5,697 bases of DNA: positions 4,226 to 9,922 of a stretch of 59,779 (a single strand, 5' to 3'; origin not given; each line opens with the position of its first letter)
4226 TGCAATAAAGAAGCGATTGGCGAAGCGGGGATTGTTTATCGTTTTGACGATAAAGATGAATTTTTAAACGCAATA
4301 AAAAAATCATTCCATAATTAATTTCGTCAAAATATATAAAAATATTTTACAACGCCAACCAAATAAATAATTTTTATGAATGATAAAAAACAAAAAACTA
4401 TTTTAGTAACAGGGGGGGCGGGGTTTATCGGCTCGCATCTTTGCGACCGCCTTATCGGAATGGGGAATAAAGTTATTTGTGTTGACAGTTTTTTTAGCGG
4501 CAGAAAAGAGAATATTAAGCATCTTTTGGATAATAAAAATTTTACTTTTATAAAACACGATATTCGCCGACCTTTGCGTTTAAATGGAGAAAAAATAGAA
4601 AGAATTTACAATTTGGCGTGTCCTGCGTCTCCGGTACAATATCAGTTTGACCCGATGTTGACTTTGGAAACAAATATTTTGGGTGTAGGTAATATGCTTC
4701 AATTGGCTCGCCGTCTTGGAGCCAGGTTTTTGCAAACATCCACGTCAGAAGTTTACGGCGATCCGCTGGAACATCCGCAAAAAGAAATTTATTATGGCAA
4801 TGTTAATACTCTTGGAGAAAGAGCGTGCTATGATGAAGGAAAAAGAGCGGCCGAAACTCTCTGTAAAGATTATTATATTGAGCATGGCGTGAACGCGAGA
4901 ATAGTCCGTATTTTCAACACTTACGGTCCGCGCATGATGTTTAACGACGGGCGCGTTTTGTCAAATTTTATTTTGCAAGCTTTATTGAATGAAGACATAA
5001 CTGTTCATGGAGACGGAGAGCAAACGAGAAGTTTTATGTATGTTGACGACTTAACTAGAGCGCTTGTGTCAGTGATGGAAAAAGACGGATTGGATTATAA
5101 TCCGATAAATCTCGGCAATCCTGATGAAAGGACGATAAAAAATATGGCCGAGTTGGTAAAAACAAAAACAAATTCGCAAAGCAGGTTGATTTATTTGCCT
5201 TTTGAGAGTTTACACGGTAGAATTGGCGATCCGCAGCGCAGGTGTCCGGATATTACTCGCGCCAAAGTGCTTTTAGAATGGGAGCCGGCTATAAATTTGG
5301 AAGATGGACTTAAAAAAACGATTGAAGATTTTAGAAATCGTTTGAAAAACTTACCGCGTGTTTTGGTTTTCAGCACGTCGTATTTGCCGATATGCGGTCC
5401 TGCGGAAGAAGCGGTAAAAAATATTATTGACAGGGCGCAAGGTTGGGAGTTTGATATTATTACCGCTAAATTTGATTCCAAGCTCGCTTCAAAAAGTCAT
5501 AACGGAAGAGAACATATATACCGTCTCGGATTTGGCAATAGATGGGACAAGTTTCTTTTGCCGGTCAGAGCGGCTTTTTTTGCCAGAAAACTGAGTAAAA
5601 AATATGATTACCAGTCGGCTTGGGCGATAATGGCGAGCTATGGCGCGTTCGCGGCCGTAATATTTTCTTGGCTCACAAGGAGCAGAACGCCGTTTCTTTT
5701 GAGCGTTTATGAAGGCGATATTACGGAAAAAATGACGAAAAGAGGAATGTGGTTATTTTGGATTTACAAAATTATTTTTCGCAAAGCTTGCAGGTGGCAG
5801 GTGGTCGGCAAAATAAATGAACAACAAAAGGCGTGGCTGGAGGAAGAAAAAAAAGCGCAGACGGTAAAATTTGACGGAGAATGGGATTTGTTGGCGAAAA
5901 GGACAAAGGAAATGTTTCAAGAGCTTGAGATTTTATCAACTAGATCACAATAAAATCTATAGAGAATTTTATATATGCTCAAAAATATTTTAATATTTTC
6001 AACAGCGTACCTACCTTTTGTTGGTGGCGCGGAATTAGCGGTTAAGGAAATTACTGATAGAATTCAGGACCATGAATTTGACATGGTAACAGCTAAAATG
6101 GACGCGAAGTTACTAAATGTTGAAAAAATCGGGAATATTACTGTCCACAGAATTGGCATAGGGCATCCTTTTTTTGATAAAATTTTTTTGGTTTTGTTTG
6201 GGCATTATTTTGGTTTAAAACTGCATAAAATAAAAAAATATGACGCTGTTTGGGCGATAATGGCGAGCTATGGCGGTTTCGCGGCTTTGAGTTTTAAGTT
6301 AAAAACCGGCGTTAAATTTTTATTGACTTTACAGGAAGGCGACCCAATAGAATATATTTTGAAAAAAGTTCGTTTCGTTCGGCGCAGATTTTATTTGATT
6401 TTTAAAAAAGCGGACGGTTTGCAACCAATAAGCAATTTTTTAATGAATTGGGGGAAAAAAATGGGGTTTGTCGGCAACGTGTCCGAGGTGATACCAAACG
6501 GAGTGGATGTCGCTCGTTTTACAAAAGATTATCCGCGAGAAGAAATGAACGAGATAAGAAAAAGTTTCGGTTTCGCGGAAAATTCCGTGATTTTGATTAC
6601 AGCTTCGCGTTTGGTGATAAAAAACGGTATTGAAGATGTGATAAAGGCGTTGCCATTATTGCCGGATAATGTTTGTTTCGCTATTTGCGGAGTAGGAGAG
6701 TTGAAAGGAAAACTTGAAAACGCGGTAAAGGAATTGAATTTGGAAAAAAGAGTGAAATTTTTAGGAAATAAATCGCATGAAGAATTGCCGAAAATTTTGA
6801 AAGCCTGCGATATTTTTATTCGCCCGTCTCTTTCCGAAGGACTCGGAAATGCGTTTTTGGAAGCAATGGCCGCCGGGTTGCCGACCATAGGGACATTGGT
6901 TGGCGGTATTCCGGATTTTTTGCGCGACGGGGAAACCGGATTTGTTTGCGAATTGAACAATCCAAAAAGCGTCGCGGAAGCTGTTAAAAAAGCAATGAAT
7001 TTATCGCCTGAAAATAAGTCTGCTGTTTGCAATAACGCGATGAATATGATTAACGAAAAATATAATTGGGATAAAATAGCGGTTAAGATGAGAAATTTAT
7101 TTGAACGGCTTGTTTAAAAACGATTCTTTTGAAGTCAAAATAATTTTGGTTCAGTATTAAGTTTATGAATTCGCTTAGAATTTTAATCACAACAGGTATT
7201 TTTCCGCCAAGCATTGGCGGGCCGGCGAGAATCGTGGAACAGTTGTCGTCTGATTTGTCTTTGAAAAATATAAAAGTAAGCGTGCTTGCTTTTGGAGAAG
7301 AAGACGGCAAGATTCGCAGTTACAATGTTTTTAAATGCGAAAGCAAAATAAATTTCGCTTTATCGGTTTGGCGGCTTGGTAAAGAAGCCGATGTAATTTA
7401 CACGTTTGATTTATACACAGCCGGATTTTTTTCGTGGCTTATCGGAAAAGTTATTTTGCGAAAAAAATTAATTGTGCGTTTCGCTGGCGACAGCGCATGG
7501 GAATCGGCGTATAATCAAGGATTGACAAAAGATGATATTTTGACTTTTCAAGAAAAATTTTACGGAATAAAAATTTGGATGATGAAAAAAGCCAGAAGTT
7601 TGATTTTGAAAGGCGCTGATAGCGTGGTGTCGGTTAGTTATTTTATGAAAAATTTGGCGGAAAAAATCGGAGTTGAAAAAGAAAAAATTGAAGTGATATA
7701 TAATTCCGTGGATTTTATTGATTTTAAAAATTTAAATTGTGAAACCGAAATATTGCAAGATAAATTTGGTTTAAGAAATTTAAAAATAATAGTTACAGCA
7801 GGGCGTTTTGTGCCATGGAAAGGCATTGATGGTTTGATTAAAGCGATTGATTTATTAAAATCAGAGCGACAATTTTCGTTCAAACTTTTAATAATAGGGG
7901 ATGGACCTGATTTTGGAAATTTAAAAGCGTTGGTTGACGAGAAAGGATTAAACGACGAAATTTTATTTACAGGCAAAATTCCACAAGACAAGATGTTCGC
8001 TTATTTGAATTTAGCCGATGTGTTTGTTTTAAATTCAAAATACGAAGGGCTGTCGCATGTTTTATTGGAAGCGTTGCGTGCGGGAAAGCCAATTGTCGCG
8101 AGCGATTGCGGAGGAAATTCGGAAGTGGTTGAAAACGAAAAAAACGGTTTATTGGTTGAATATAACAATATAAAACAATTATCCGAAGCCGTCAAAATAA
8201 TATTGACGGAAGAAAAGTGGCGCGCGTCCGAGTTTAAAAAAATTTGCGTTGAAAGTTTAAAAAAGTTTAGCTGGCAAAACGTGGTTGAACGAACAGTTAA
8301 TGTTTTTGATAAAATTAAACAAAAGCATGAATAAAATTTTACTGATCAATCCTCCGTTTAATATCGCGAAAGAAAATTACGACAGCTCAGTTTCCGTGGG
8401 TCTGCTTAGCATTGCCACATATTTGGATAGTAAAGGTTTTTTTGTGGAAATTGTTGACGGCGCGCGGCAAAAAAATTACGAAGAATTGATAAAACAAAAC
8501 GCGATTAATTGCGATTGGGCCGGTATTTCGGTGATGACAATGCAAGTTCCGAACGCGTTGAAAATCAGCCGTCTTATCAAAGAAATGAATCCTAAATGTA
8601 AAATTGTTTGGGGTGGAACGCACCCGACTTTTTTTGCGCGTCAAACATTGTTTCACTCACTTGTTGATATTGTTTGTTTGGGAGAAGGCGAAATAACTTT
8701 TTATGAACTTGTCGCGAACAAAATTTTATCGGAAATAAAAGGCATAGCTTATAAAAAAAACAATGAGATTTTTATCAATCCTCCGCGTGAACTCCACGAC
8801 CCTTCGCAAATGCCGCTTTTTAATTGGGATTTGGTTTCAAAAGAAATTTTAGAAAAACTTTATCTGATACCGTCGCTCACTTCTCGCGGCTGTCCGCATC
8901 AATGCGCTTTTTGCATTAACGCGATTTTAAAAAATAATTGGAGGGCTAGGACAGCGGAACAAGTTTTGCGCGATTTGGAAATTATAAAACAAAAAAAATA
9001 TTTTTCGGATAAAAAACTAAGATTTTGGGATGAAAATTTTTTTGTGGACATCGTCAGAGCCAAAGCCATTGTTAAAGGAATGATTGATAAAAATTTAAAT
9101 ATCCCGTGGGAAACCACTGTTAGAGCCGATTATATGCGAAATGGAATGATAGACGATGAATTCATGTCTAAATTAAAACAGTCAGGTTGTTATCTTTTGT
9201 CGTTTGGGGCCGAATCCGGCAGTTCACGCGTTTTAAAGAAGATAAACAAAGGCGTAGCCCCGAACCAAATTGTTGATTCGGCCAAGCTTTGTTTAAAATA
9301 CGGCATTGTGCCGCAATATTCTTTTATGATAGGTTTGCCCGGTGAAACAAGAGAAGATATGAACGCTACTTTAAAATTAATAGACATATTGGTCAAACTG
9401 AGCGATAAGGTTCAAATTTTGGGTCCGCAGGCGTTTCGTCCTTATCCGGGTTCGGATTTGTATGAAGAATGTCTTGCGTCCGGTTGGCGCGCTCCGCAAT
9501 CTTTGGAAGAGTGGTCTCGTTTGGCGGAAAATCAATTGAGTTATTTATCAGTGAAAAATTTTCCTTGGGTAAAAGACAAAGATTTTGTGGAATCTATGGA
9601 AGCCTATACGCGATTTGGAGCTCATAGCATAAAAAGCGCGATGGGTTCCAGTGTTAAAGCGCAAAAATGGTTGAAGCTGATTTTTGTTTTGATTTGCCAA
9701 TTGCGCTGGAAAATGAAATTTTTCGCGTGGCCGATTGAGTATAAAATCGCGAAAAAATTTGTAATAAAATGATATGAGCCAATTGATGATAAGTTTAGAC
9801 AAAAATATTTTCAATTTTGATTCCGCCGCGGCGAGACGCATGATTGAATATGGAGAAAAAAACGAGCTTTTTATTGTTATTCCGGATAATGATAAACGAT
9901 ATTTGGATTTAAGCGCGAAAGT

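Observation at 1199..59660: One ~58-kb, 48-gene, single-strand glycan assembly and tailoring mega-locus behind a consensus promoter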

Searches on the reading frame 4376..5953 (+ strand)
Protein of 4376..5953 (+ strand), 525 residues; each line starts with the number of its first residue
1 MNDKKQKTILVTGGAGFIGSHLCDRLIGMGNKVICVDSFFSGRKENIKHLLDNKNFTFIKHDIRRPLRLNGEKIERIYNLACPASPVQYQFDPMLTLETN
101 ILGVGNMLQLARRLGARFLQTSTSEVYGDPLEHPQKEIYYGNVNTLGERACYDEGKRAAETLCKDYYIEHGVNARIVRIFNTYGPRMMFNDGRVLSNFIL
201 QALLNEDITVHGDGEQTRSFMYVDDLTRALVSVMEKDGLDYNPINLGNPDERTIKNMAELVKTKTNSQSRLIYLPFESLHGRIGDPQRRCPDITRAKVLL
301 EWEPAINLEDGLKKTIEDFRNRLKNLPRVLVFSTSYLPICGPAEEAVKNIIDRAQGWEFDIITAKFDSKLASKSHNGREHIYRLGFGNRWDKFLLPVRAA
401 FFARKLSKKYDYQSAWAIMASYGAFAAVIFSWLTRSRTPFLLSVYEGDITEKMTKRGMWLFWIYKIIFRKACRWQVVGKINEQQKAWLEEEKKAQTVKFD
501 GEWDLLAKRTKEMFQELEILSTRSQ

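Call 6: search_protein_families(library=pfam, proteins=[window:4376-5953:+], max_evalue=0.001)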
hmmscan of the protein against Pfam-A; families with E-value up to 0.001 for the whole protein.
window:4376-5953:+ (525 aa): 7 families
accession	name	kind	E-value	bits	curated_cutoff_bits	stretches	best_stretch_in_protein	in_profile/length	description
PF16363.11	GDP_Man_Dehyd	-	4e-53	181.5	27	1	10-315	1-332/332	GDP-mannose 4,6 dehydratase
PF01370.27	Epimerase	-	3.7e-49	167.7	20.9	1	9-247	1-240/240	NAD dependent epimerase/dehydratase family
PF01073.25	3Beta_HSD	-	1.9e-10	40.7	22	1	10-231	1-226/280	3-beta hydroxysteroid dehydrogenase/isomerase family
PF07993.18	NAD_binding_4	-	4.5e-06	26.4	20.1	0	86-179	98-204/258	Male sterility protein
PF04321.23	RmlD_sub_bind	-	7e-06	25.8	27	1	8-239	2-202/287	RmlD substrate binding domain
PF00106.31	adh_short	-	2.9e-05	24.1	26.6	1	7-65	1-60/195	short chain dehydrogenase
PF02719.21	Polysacc_synt_2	-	9.9e-05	22.1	20.2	1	9-116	1-120/293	Polysaccharide biosynthesis protein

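Call 28: search_protein_families(library=ncbifam, proteins=[window:4376-5953:+], max_evalue=0.001)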
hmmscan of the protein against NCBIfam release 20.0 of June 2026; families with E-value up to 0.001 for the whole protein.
window:4376-5953:+ (525 aa): 26 families (the best 25 are shown)
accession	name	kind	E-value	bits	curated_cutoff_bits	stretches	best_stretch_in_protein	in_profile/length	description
TIGR01181.1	dTDP_gluc_dehyt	equivalog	1.9e-41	142.2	365.1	1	9-320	2-312/321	dTDP-glucose 4,6-dehydratase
TIGR04180.1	EDH_00030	hypoth_equivalog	3.4e-33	115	475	1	9-306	1-296/297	NAD-dependent 4,6-dehydratase LegB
NF008872.0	PRK11908.1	equivalog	8.2e-29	100.7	294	1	7-325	2-341/349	bifunctional UDP-4-keto-pentose/UDP-xylose synthase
NF005998.1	PRK08125.1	equivalog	9.6e-27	93.6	777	1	4-318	313-648/649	bifunctional UDP-4-amino-4-deoxy-L-arabinose formyltransferase/UDP-glucuronic acid oxidase ArnA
TIGR01179.1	galE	equivalog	6.3e-26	91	262.3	1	9-316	2-322/332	UDP-glucose 4-epimerase GalE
NF007490.0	PRK10084.1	subfamily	1.5e-23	83.4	649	1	9-321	3-336/361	dTDP-glucose 4,6-dehydratase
NF011728.1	PRK15181.1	equivalog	4.5e-23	81.8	760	1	7-319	16-337/348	Vi polysaccharide biosynthesis UDP-N-acetylglucosaminuronic acid C-4 epimerase TviC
NF007582.0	PRK10217.1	equivalog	2.3e-21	76.3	698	1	7-317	2-329/355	dTDP-glucose 4,6-dehydratase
TIGR02197.1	heptose_epim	equivalog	8e-20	71.2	274.6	1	9-318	1-312/316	ADP-glyceromanno-heptose 6-epimerase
NF047922.1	GDPFucSynFcl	equivalog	1.7e-16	60.5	500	1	6-322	2-304/308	GDP-L-fucose synthase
TIGR02622.1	CDP_4_6_dhtase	equivalog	6.1e-11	42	278.45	1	5-323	3-334/352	CDP-glucose 4,6-dehydratase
NF041015.1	UDPsulfquin_syn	equivalog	1.7e-10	40.4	575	1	192-270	236-315/384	UDP-sulfoquinovose synthase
NF007956.0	PRK10675.1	subfamily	3.2e-09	36.4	394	1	9-185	3-183/338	UDP-glucose 4-epimerase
NF043036.1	ErythonDh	equivalog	5.6e-08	32.3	325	1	9-179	3-176/321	D-erythronate dehydrogenase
NF008360.0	PRK11150.1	equivalog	7.2e-08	32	452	1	9-279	2-268/310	ADP-glyceromanno-heptose 6-epimerase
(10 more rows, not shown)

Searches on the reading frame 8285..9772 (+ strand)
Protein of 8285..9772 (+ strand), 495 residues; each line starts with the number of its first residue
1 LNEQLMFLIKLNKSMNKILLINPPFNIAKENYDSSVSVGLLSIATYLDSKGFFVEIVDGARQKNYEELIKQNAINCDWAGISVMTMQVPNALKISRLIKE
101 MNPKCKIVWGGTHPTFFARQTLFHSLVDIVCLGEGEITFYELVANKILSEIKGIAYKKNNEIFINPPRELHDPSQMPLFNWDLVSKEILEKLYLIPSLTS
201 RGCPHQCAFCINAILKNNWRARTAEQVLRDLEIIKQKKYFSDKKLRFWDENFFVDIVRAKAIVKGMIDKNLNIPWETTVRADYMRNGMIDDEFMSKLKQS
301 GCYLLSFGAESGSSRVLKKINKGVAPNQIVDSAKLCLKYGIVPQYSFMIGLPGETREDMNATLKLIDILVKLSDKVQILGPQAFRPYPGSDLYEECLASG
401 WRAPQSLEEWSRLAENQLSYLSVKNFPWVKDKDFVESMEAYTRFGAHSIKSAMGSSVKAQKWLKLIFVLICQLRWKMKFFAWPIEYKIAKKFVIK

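Call 6: search_protein_families(library=pfam, proteins=[window:8285-9772:+], max_evalue=0.001)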
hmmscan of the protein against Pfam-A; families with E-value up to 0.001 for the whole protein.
window:8285-9772:+ (495 aa): 2 families
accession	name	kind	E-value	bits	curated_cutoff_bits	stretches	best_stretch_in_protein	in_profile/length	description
PF04055.27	Radical_SAM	-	1.5e-20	74.5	29.5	1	199-366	3-166/166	Radical SAM superfamily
PF02310.24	B12-binding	-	5e-19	68.8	32.1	1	37-142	14-120/121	B12 binding domain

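Call 29: search_protein_families(library=ncbifam, proteins=[window:8327-9772:+], max_evalue=0.001)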
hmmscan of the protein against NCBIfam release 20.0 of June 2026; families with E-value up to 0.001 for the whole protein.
window:8327-9772:+ (481 aa): 25 families
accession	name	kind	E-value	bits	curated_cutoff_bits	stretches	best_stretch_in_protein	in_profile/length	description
TIGR03471.1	HpnJ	equivalog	4.2e-46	157.8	577.6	1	59-429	66-431/472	hopanoid biosynthesis associated radical SAM protein HpnJ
TIGR04013.1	B12_SAM_MJ_1487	hypoth_equivalog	8.5e-35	120.3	251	2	291-380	269-355/382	TIGR04013 family B12-binding domain/radical SAM domain-containing protein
TIGR04479.1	bcpD_PhpK_rSAM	subfamily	5e-33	114.2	600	1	23-353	72-407/504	PhpK family radical SAM P-methyltransferase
TIGR02026.1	BchE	equivalog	1e-30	107.1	481.35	1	3-380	1-385/497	magnesium-protoporphyrin IX monomethyl ester anaerobic oxidative cyclase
TIGR04014.1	B12_SAM_MJ_0865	equivalog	7.5e-29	100.8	360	1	28-360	16-340/434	methyl-coenzyme M reductase glutamine C-methyltransferase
NF050148.1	rSAM_ApyD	equivalog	1.1e-28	100.1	750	1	24-382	26-393/645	RiPP biosynthesis radical SAM protein ApyD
TIGR04385.1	B12_rSAM_cofa1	equivalog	4e-28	98.8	450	1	58-366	68-375/438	B12 lower ligand biosynthesis radical SAM protein BzaD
NF038361.1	rSAM_Sden_1168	equivalog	1.1e-27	96.8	575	1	66-386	145-477/560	Sden_1168 family B12-binding radical SAM P-methyltransferase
TIGR03975.1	rSAM_ocin_1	subfamily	1.2e-26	93.4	281.85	1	65-359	132-434/606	RiPP maturation radical SAM C-methyltransferase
TIGR04072.2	rSAM_ladder_B12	equivalog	4.2e-26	91.6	360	1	23-356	18-350/443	lipid biosynthesis B12-binding/radical SAM protein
NF040546.1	rSAM_CUAEP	equivalog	7.8e-18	64.4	500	1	25-353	15-339/468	CUAEP/CCAEP-tail radical SAM (seleno)protein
TIGR04190.1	B12_SAM_Ta0216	equivalog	5.1e-17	61.7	500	1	23-408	37-452/554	TIGR04190 family B12-binding domain/radical SAM domain protein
TIGR04295.1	B12_rSAM_oligo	hypoth_equivalog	1e-14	54.1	400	1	91-382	102-384/422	TIGR04295 family B12-binding domain-containing radical SAM protein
NF040542.1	rSAM_RCCLKC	equivalog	2.1e-14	53.5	450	1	58-350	45-345/423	arsinothricin biosynthesis radical SAM protein ArsL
TIGR04367.1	HpnR_B12_rSAM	equivalog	3.8e-14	52.1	650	1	4-329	3-327/490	hopanoid C-3 methylase HpnR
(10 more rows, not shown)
